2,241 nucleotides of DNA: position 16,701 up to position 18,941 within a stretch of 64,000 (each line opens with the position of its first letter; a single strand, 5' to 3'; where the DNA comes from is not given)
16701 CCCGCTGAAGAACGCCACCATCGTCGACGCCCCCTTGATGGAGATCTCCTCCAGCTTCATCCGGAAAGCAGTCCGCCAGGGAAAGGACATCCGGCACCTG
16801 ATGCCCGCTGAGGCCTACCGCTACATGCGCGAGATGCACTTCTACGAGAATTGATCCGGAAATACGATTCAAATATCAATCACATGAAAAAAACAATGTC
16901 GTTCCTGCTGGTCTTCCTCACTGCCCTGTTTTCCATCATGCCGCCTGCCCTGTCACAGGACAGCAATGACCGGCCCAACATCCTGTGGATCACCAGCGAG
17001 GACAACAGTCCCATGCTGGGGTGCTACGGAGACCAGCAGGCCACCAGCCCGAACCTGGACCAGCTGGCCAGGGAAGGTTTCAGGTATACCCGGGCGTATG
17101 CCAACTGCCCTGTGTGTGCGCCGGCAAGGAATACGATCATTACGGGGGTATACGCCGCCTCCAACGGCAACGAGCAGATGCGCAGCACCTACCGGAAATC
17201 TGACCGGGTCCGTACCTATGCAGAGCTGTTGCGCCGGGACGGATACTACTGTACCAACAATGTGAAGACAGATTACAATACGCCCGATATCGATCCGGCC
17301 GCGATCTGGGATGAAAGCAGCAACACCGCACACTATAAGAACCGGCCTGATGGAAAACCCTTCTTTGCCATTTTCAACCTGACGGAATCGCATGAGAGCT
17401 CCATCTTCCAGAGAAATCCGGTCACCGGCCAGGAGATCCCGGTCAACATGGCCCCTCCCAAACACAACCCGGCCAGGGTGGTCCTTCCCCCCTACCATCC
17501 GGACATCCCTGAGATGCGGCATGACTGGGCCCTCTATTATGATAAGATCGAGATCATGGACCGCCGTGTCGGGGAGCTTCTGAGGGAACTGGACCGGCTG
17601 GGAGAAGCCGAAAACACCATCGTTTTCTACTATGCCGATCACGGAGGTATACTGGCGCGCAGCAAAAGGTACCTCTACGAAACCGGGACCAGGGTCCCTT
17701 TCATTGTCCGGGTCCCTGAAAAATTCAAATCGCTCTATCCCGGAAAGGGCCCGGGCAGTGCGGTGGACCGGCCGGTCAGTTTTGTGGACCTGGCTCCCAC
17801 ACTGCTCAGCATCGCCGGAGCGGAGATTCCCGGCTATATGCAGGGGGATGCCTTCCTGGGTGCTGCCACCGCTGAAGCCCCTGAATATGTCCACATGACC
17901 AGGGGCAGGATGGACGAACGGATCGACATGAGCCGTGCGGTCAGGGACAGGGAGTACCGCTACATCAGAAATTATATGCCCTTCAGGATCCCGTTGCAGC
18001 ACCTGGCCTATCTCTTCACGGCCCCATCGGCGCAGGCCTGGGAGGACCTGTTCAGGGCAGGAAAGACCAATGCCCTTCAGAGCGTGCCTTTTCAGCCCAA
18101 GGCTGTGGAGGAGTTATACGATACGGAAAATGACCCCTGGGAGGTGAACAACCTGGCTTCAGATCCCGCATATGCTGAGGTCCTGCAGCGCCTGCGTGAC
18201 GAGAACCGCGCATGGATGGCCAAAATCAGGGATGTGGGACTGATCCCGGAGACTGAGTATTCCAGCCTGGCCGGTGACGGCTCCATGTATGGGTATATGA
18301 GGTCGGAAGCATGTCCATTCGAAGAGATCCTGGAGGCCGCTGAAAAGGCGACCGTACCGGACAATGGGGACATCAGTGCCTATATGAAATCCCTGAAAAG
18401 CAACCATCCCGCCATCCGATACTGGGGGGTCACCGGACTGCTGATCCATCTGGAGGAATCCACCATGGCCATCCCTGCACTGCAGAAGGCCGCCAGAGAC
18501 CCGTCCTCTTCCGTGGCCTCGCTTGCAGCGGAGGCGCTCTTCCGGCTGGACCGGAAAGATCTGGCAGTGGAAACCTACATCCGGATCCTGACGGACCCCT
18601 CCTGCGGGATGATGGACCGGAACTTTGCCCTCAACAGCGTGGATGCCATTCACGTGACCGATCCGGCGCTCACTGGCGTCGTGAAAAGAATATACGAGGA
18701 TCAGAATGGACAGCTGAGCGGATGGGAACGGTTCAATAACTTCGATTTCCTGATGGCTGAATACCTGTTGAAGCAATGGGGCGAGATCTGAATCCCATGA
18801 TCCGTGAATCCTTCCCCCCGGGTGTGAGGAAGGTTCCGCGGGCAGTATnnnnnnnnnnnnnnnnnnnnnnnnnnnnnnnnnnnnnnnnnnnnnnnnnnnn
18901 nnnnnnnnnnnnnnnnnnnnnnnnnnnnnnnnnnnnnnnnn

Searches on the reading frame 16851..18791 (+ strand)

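Call 41: search_protein_families(library=pfam, proteins=[window:16851-18791:+], max_evalue=0.00001)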
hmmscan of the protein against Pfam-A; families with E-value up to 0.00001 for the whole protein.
window:16851-18791:+ (646 aa): 2 families
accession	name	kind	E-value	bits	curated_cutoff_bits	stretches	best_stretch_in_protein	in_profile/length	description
PF00884.28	Sulfatase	-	2.7e-36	125.9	25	1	42-324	1-301/301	Sulfatase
PF16347.10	SGSH_C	-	1.1e-16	61.8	29.3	1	272-375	8-110/154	N-sulphoglucosamine sulphohydrolase, C-terminal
